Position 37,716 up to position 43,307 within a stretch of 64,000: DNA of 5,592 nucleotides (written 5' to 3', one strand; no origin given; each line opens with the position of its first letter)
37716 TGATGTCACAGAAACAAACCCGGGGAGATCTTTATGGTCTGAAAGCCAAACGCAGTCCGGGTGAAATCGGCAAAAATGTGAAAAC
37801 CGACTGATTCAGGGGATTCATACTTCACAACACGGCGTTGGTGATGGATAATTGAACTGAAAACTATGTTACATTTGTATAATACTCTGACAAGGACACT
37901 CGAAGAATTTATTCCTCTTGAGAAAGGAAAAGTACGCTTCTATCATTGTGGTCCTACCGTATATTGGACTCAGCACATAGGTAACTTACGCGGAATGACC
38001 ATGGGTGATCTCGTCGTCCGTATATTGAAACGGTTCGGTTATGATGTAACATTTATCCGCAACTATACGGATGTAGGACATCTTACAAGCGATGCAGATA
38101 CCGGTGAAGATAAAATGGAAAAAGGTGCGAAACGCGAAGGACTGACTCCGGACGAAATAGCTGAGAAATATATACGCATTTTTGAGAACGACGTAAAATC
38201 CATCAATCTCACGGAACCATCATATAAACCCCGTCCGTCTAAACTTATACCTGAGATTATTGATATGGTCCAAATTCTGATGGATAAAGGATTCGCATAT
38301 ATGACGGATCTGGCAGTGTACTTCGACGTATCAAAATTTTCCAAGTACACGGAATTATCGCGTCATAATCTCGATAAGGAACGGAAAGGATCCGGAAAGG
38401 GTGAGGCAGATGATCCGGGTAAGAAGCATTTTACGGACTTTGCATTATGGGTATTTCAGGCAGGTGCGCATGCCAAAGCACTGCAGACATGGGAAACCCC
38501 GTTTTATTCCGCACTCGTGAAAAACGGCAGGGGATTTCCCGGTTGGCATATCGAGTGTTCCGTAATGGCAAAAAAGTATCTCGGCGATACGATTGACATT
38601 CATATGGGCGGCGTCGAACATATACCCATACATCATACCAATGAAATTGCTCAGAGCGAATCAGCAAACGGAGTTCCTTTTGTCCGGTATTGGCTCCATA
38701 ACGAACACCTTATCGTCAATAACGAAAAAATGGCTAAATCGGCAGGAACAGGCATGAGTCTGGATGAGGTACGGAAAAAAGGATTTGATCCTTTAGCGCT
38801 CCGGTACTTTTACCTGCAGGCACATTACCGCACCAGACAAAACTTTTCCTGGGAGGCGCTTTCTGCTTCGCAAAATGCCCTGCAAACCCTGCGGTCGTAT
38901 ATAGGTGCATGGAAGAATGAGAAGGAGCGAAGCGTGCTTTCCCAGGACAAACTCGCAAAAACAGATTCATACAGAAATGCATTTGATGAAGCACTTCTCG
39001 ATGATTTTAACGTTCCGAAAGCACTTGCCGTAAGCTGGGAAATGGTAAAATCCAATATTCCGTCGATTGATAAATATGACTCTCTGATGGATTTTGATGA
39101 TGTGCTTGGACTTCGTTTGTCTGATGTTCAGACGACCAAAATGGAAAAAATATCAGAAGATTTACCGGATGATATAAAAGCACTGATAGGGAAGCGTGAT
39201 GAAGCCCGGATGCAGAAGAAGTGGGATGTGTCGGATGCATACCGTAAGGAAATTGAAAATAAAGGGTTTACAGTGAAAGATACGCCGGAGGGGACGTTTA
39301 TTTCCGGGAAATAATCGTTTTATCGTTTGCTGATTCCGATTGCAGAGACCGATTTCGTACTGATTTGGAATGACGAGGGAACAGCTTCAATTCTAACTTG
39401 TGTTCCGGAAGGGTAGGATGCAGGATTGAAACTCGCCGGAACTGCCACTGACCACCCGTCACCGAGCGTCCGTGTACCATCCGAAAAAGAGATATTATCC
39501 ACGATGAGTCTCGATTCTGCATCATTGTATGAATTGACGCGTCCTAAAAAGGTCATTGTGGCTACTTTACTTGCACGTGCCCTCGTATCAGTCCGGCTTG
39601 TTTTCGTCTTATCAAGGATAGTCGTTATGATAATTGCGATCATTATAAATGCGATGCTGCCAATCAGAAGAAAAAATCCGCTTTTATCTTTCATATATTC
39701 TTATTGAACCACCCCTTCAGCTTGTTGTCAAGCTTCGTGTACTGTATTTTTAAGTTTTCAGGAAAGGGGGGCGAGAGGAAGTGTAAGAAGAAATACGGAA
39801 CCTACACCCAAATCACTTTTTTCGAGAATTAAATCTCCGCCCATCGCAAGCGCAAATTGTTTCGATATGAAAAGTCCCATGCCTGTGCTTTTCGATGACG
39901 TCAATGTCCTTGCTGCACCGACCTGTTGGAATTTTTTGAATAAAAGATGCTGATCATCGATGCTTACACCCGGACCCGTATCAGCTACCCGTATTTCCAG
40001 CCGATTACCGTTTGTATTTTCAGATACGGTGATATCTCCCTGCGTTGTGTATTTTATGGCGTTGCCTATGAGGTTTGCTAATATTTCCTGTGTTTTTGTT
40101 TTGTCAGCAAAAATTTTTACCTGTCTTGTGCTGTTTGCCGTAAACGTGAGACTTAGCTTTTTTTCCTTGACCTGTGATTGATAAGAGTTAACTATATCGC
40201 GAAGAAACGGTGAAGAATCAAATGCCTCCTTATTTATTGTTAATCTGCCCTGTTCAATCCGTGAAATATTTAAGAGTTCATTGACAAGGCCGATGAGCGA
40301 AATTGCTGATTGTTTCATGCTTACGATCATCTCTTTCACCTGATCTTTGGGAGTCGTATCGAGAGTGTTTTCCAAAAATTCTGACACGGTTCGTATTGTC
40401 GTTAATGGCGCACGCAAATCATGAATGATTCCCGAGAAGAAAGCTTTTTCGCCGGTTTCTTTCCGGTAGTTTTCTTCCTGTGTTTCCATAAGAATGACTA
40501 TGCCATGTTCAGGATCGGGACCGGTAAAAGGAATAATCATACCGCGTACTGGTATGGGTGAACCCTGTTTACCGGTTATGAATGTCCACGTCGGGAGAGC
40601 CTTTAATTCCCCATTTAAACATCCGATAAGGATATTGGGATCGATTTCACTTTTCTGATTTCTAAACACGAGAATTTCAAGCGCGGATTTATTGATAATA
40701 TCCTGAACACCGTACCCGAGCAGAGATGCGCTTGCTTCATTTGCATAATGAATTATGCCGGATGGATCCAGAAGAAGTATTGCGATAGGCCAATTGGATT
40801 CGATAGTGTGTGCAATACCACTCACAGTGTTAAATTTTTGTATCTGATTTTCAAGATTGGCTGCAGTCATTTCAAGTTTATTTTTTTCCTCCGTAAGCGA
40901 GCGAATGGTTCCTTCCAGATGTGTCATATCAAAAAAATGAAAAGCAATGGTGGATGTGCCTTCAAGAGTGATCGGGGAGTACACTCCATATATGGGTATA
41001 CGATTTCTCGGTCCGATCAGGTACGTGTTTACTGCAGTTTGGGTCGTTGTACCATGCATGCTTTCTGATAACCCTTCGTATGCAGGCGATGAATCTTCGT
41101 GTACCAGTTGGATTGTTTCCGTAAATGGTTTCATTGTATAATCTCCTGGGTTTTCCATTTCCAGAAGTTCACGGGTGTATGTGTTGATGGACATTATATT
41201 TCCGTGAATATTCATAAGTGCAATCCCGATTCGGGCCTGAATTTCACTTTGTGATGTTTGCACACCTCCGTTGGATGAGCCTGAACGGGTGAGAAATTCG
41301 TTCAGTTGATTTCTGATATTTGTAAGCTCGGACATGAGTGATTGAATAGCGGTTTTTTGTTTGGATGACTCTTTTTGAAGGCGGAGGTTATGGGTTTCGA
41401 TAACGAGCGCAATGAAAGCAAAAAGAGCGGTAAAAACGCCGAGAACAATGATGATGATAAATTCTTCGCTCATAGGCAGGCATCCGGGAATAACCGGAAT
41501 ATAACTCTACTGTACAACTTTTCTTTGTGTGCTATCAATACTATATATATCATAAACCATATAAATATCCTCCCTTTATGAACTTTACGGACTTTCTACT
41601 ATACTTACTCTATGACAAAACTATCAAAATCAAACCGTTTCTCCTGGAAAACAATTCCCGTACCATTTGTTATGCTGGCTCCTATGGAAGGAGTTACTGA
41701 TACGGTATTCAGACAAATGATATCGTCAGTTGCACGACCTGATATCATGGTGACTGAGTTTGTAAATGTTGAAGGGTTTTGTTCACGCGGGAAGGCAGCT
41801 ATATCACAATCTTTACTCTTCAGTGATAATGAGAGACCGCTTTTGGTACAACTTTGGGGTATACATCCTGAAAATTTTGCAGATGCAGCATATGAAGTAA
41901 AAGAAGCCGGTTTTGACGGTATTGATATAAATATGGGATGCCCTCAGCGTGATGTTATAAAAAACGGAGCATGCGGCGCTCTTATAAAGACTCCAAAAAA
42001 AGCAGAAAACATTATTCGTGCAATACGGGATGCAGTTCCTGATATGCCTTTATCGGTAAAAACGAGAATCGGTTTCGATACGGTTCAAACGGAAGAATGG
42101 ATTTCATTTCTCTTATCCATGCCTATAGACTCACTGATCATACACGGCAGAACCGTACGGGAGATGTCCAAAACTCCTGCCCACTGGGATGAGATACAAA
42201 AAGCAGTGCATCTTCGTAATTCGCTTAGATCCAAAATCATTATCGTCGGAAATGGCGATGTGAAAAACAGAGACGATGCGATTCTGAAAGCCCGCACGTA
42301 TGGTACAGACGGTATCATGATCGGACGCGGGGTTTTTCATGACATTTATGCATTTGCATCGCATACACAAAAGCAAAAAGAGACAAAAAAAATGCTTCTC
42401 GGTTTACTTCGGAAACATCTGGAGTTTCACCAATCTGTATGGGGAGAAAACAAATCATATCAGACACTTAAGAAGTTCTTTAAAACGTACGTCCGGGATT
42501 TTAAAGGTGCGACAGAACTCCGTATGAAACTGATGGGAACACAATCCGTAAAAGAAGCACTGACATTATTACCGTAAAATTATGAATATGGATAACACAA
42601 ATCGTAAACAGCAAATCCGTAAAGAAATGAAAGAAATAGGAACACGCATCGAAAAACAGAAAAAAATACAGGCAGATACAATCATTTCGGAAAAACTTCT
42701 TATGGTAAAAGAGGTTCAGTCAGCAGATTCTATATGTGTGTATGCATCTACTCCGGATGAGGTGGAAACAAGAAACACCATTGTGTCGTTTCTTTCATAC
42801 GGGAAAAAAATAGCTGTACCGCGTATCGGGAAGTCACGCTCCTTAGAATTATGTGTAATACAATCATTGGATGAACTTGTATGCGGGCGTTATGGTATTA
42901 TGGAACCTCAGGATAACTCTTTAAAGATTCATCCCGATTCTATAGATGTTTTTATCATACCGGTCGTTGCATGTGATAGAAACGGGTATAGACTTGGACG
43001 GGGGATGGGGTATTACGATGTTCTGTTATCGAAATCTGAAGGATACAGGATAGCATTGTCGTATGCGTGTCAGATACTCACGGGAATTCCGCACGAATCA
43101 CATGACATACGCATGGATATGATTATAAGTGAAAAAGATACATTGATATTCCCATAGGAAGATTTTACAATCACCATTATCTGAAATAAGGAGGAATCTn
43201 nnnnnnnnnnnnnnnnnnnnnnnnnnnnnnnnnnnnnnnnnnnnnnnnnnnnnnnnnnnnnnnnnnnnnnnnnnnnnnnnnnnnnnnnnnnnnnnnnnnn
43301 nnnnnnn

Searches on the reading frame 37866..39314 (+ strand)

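Call 60: search_protein_families(library=pfam, proteins=[window:37866-39314:+], max_evalue=0.0001)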
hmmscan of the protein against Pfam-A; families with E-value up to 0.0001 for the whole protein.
window:37866-39314:+ (482 aa): 4 families
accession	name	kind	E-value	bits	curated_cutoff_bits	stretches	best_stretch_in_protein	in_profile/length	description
PF01406.26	tRNA-synt_1e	-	3.4e-84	283.2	27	1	16-336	3-300/301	tRNA synthetases class I (C) catalytic domain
PF09334.17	tRNA-synt_1g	-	2.2e-15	56.7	20.1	2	36-159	14-128/391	tRNA synthetases class I (M)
PF23493.1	CysS_C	-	2.3e-05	24.8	23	1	431-476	2-47/51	Cysteinyl-tRNA ligase anticodon binding domain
PF01921.24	tRNA-synt_1f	-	2.3e-05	23.9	27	0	284-346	278-340/360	tRNA synthetases class I (K)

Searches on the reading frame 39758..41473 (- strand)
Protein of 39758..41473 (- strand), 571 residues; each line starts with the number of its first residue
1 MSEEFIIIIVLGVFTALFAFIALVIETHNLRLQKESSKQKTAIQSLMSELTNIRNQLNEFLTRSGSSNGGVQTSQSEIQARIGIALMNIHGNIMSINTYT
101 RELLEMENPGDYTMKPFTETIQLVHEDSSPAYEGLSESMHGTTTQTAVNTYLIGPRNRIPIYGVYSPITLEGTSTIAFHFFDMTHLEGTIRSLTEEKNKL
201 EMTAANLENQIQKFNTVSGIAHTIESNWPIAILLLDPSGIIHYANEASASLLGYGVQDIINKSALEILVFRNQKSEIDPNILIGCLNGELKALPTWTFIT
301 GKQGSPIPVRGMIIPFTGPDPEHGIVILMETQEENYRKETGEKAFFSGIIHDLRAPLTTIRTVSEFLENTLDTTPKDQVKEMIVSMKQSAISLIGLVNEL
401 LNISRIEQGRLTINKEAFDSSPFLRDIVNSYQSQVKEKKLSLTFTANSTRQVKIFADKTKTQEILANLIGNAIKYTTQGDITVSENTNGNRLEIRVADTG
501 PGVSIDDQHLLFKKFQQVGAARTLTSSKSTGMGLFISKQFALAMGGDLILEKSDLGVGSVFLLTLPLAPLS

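Call 60: search_protein_families(library=pfam, proteins=[window:39758-41473:-], max_evalue=0.0001)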
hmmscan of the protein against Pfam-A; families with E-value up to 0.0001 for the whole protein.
window:39758-41473:- (571 aa): 4 families
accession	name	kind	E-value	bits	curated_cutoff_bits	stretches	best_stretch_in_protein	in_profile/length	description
PF02518.31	HATPase_c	-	7.3e-23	81.6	26.4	1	457-568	2-110/111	Histidine kinase-, DNA gyrase B-, and HSP90-like ATPase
PF00512.31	HisKA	-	1.3e-13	51.2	26.9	1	344-409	4-66/66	His Kinase A (phospho-acceptor) domain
PF13426.13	PAS_9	-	1.9e-08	35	27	1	230-318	2-86/103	PAS domain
PF00989.32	PAS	-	1.9e-08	34.8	22.6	1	224-329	6-110/113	PAS fold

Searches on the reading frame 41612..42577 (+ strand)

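Call 60: search_protein_families(library=pfam, proteins=[window:41612-42577:+], max_evalue=0.0001)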
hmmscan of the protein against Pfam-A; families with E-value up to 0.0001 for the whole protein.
window:41612-42577:+ (321 aa): 1 family
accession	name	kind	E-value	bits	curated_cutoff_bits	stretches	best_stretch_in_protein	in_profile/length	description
PF01207.24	Dus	-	3.5e-56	191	20.4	1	21-318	1-300/311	Dihydrouridine synthase (Dus)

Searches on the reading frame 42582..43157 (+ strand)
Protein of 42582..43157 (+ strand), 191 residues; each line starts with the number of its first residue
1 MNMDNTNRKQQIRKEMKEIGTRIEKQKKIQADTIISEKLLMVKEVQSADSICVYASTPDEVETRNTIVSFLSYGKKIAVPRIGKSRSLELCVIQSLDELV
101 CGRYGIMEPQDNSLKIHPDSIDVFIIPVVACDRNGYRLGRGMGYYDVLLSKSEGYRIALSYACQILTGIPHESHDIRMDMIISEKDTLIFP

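Call 60: search_protein_families(library=pfam, proteins=[window:42582-43157:+], max_evalue=0.0001)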
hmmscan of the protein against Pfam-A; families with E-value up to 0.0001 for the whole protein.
window:42582-43157:+ (191 aa): 1 family
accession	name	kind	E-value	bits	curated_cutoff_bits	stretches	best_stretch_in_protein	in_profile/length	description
PF01812.26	5-FTHF_cyc-lig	-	1.3e-39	136.5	27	1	9-184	1-186/186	5-formyltetrahydrofolate cyclo-ligase family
